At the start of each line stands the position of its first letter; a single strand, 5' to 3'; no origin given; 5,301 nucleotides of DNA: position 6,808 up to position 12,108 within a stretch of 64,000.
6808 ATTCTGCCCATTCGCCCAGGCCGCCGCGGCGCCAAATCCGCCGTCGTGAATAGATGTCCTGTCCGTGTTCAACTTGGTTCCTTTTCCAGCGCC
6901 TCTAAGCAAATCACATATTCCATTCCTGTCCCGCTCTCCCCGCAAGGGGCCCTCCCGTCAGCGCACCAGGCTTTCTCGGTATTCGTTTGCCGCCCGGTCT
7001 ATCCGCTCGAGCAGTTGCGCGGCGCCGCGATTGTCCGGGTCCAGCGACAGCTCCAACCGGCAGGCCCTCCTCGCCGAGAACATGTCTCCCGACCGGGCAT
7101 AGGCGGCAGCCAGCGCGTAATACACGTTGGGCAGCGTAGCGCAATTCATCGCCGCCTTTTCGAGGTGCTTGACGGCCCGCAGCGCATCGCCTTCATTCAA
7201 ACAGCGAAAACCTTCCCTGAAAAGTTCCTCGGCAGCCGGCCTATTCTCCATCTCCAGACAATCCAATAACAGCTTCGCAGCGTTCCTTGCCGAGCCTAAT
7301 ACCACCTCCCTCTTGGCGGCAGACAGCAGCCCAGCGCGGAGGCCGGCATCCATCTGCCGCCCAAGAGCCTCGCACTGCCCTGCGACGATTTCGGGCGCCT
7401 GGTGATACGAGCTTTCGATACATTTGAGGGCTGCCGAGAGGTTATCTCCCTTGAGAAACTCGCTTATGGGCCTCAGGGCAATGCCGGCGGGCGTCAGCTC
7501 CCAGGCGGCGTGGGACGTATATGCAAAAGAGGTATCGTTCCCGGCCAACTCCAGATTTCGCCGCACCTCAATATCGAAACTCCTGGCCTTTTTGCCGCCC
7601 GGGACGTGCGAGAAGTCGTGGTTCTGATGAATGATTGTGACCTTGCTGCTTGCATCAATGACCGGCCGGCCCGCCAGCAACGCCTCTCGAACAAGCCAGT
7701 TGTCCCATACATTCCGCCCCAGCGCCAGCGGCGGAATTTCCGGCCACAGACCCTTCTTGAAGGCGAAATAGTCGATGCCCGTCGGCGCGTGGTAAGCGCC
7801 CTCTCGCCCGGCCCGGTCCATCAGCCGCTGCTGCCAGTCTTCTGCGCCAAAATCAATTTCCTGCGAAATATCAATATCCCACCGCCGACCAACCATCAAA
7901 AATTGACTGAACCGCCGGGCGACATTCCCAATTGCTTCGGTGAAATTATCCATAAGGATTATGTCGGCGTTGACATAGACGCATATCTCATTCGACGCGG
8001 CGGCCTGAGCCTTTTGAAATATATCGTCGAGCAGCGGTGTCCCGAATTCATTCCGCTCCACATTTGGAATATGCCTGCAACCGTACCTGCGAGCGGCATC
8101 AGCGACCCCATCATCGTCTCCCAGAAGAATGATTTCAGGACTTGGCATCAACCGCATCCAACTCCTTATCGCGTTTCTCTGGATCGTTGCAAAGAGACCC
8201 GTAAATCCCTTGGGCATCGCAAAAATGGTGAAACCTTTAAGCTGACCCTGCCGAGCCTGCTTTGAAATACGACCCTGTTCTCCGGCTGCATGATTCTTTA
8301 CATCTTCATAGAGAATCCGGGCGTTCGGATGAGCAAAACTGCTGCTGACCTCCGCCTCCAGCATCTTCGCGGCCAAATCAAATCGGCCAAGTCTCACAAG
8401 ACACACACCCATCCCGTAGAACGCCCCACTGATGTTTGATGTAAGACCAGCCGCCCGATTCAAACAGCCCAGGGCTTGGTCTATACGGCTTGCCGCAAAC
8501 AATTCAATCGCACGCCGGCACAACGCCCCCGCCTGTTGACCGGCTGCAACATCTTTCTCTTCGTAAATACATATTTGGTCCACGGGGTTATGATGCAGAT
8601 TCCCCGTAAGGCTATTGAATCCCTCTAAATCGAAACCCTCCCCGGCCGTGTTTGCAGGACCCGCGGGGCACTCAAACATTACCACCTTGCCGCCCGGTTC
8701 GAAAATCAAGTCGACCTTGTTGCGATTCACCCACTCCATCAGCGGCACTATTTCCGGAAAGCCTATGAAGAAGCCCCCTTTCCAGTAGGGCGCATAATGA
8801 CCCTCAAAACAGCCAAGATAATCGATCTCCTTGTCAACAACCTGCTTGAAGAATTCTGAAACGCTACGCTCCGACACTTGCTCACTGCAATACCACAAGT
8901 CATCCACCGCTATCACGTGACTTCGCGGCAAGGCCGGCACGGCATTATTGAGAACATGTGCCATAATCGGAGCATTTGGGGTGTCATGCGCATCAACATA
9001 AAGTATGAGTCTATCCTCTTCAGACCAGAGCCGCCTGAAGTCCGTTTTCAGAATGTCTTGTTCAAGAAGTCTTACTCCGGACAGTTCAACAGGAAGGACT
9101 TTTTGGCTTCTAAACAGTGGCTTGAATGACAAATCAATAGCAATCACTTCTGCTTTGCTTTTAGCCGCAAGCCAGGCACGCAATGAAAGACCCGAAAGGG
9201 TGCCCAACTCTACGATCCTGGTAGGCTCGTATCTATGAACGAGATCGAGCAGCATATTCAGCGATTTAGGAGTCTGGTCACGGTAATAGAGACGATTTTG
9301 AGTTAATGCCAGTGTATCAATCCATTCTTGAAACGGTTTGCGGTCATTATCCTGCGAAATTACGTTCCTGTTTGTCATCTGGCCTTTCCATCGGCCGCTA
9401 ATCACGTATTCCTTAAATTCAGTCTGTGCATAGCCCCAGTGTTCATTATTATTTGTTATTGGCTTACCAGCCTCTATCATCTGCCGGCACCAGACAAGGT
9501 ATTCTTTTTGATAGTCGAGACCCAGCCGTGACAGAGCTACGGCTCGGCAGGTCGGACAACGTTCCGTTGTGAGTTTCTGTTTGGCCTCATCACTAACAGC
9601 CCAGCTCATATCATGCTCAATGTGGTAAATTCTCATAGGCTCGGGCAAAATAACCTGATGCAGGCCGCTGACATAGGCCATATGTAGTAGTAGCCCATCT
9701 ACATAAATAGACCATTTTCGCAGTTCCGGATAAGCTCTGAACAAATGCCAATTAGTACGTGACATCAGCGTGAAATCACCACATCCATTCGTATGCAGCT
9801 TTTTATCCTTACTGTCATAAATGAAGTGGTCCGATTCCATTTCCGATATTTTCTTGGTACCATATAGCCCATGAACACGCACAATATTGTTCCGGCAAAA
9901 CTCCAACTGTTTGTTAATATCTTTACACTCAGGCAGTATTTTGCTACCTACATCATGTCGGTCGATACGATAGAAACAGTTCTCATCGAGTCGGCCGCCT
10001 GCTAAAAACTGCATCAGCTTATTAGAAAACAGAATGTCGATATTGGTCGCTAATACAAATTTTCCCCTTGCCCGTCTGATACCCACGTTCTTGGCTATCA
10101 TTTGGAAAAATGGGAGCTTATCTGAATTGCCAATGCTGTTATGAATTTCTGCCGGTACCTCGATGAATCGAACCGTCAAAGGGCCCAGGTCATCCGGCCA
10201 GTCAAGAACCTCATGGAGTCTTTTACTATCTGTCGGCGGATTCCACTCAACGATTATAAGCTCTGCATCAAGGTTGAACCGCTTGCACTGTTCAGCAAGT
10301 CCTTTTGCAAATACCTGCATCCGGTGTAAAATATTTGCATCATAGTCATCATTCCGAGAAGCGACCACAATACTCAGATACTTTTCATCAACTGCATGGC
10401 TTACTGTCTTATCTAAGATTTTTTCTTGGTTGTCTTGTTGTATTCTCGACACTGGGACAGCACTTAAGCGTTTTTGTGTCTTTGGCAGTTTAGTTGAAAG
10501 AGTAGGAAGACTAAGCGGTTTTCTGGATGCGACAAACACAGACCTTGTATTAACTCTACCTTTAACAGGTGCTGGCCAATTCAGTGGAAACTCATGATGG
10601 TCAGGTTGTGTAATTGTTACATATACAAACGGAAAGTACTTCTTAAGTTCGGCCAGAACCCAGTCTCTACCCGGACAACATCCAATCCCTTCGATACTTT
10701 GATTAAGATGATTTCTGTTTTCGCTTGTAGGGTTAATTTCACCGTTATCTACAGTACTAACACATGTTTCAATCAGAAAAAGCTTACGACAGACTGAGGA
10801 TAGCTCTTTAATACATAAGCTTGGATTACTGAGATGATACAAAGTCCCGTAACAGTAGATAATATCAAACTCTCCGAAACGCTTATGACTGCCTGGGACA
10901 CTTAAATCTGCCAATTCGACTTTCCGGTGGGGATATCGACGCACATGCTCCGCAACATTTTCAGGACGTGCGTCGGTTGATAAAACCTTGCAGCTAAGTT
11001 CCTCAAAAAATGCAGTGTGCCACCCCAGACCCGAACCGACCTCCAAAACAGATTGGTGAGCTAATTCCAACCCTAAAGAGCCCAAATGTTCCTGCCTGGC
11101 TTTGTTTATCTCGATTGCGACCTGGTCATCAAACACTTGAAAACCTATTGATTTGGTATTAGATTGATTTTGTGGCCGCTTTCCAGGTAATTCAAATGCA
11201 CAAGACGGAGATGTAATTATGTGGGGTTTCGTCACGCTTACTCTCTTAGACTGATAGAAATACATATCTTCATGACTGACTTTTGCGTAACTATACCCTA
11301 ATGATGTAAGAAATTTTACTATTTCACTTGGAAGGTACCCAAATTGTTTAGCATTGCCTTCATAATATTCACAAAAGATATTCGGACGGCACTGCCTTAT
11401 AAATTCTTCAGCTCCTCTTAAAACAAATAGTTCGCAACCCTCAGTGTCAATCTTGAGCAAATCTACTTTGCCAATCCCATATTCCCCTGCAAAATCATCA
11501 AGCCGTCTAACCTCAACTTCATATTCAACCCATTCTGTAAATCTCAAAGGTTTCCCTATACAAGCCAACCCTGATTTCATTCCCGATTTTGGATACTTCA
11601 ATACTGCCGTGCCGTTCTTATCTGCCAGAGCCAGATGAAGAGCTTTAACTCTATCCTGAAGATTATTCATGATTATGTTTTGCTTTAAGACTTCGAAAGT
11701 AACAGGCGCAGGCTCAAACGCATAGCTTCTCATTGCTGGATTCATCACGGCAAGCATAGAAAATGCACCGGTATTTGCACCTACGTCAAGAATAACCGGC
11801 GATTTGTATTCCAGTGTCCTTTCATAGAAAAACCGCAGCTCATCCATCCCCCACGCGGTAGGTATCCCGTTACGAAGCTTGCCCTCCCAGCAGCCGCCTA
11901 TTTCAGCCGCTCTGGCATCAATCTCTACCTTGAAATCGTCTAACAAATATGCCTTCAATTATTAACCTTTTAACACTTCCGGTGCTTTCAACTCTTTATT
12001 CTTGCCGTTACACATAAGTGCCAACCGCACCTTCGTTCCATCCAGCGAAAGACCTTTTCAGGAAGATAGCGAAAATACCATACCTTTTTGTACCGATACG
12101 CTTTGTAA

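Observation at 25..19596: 19.6-kb operon of TPR-decorated glycosyltransferase/methyltransferase megaenzymes directly downstream of flgK-flgL: candidate protein (flagellin?) glycosylation machine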

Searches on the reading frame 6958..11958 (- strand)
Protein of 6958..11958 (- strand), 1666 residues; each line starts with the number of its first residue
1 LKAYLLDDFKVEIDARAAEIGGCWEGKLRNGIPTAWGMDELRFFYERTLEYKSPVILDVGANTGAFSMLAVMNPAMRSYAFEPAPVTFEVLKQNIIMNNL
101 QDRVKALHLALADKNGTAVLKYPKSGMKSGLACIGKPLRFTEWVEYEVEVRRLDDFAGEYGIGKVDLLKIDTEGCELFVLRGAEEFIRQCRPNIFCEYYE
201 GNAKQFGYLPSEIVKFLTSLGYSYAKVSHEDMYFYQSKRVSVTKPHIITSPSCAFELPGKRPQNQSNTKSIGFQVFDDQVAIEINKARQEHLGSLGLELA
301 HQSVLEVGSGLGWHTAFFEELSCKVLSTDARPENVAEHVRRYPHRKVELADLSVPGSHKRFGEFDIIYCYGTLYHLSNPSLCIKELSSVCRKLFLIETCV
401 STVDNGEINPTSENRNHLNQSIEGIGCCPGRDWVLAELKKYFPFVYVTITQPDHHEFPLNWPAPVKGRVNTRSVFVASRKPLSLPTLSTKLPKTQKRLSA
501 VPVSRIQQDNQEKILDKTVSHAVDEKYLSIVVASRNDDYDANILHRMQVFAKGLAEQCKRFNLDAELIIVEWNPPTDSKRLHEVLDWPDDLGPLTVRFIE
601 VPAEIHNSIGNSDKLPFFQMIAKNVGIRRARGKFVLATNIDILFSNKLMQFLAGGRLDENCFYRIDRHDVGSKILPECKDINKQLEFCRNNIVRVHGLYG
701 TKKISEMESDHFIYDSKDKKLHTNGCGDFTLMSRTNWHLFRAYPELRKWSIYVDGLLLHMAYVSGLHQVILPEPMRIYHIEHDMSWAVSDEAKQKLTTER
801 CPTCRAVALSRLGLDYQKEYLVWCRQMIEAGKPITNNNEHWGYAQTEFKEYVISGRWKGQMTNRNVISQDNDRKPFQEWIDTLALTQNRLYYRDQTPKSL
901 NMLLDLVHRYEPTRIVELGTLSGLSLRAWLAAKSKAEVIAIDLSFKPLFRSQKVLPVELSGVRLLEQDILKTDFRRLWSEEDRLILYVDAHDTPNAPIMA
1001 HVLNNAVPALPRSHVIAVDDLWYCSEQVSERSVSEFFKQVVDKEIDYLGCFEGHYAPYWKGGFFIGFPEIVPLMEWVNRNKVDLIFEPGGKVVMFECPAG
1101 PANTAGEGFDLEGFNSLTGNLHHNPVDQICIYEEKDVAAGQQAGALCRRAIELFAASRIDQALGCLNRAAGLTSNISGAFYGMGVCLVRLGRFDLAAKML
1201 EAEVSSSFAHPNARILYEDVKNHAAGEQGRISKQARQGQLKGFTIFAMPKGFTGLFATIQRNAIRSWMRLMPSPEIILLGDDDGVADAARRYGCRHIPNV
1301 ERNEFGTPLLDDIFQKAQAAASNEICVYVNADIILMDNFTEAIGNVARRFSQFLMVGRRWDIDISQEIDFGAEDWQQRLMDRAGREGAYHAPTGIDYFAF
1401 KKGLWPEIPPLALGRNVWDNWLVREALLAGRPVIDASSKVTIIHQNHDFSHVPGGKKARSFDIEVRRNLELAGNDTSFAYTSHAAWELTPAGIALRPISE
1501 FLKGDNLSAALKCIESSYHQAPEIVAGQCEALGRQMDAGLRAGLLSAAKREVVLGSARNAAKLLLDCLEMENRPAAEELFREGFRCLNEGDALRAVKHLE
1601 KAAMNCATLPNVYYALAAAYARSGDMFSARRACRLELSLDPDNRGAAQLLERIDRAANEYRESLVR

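Call 4: search_protein_families(library=pfam, proteins=[window:6958-11958:-], max_evalue=0.01)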
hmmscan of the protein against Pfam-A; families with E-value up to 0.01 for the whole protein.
window:6958-11958:- (1666 aa): 11 families
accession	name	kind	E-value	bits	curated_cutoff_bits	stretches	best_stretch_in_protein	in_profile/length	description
PF05050.19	Methyltransf_21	-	3.9e-26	92.7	22.7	1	58-224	1-173/173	Methyltransferase FkbM domain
PF08241.18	Methyltransf_11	-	9.9e-11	42.6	21.2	1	305-392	1-89/95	Methyltransferase domain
PF13649.12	Methyltransf_25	-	1.7e-10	41.8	27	1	304-391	1-94/97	Methyltransferase domain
PF08242.18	Methyltransf_12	-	4.7e-09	37.3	30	1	305-391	1-93/98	Methyltransferase domain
PF13489.12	Methyltransf_23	-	1.2e-07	32.1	27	1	299-392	21-110/164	Methyltransferase domain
PF07719.23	TPR_2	-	1.7e-05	25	27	0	1611-1643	2-34/34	Tetratricopeptide repeat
PF14853.12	Fis1_TPR_C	-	8.5e-05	23.1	25.3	1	1613-1656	4-47/53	Fis1 C-terminal tetratricopeptide repeat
PF00515.34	TPR_1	-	0.0006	20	27.8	0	1179-1199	3-23/34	Tetratricopeptide repeat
PF02475.24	TRM5-TYW2_MTfase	-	0.00064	20.1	28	1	54-108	38-93/164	TRM5/TYW2 methyltransferase domain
PF13414.12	TPR_11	-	0.0034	17.5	26.8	0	1595-1624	13-42/42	TPR repeat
PF13432.12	TPR_16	-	0.0067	17.3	32.7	1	1148-1203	2-57/65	Tetratricopeptide repeat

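Call 24: search_solved_structures(query=window:6958-11958:-, max_evalue=0.01)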
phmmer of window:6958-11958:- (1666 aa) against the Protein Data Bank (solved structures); distinct sequences matched with E-value up to 0.01: 3.
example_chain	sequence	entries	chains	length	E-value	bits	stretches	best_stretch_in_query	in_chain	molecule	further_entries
9qhb_A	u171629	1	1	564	5.3e-11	43.7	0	1566-1646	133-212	Engineered tetratricopeptide repeat protein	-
9qhc_A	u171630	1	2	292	2e-07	31.8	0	1565-1650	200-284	Engineered tetratricopeptide repeat protein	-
8bu0_A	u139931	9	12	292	0.0013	19.2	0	1565-1646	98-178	Consensus tetratricopeptide repeat protein | Crystal structure of an 8-repeat consensus TPR superhelix with Zinc. | Monomer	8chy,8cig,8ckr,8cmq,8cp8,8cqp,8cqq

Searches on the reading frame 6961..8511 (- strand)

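Call 72: search_protein_families(library=pfam, proteins=[window:6961-8511:-], max_evalue=1)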
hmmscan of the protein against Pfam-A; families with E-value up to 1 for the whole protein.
window:6961-8511:- (517 aa): 15 families
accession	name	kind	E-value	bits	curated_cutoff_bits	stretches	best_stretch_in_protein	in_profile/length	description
PF07719.23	TPR_2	-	3.9e-07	30.1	27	1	462-494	2-34/34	Tetratricopeptide repeat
PF14853.12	Fis1_TPR_C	-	1.4e-05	25.6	25.3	1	464-507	4-47/53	Fis1 C-terminal tetratricopeptide repeat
PF13414.12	TPR_11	-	0.00044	20.3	26.8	1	446-475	13-42/42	TPR repeat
PF14559.12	TPR_19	-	0.001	19.8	25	1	4-53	1-50/68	Tetratricopeptide repeat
PF00515.34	TPR_1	-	0.0034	17.6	27.8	1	30-50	3-23/34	Tetratricopeptide repeat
PF12895.13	ANAPC3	-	0.0036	18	27.2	1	4-52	33-80/82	Anaphase-promoting complex, cyclosome, subunit 3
PF07219.19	HemY_N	-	0.0041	17.7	31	1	421-472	53-103/107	HemY protein N-terminus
PF13432.12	TPR_16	-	0.0072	17.2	32.7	1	1-54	4-57/65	Tetratricopeptide repeat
PF13181.12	TPR_8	-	0.056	14.1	25.7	0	462-494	2-34/34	Tetratricopeptide repeat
PF13371.12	TPR_9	-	0.059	13.8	35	0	7-53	8-54/73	Tetratricopeptide repeat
PF13176.12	TPR_7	-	0.1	13.2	27.9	0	30-54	1-27/36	Tetratricopeptide repeat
PF13428.12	TPR_14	-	0.15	13.3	23.5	0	461-501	1-41/44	Tetratricopeptide repeat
PF13174.12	TPR_6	-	0.15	13.2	26.3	0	30-52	2-24/33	Tetratricopeptide repeat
PF13424.12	TPR_12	-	0.17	12.6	30.1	0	11-52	20-69/77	Tetratricopeptide repeat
PF07721.20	TPR_4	-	0.51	11.5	27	0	32-52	5-25/26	Tetratricopeptide repeat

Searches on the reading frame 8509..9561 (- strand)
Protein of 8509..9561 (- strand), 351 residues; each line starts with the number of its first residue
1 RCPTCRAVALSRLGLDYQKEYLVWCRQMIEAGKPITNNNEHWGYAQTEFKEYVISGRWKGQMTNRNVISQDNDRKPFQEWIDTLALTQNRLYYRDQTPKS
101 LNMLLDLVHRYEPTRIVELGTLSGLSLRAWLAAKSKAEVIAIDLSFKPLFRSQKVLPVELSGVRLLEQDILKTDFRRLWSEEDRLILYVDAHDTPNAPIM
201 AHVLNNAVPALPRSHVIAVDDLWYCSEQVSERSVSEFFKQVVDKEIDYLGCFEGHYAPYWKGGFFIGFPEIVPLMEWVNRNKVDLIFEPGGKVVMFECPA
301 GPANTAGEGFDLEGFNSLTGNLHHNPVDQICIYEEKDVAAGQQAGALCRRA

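Call 72: search_protein_families(library=pfam, proteins=[window:8509-9561:-], max_evalue=1)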
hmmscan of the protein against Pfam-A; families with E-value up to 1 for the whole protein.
window:8509-9561:- (351 aa): 1 family
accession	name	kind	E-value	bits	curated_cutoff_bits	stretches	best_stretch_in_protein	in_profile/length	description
PF13578.12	Methyltransf_24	-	0.019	16.3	26.3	1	117-221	1-104/105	Methyltransferase domain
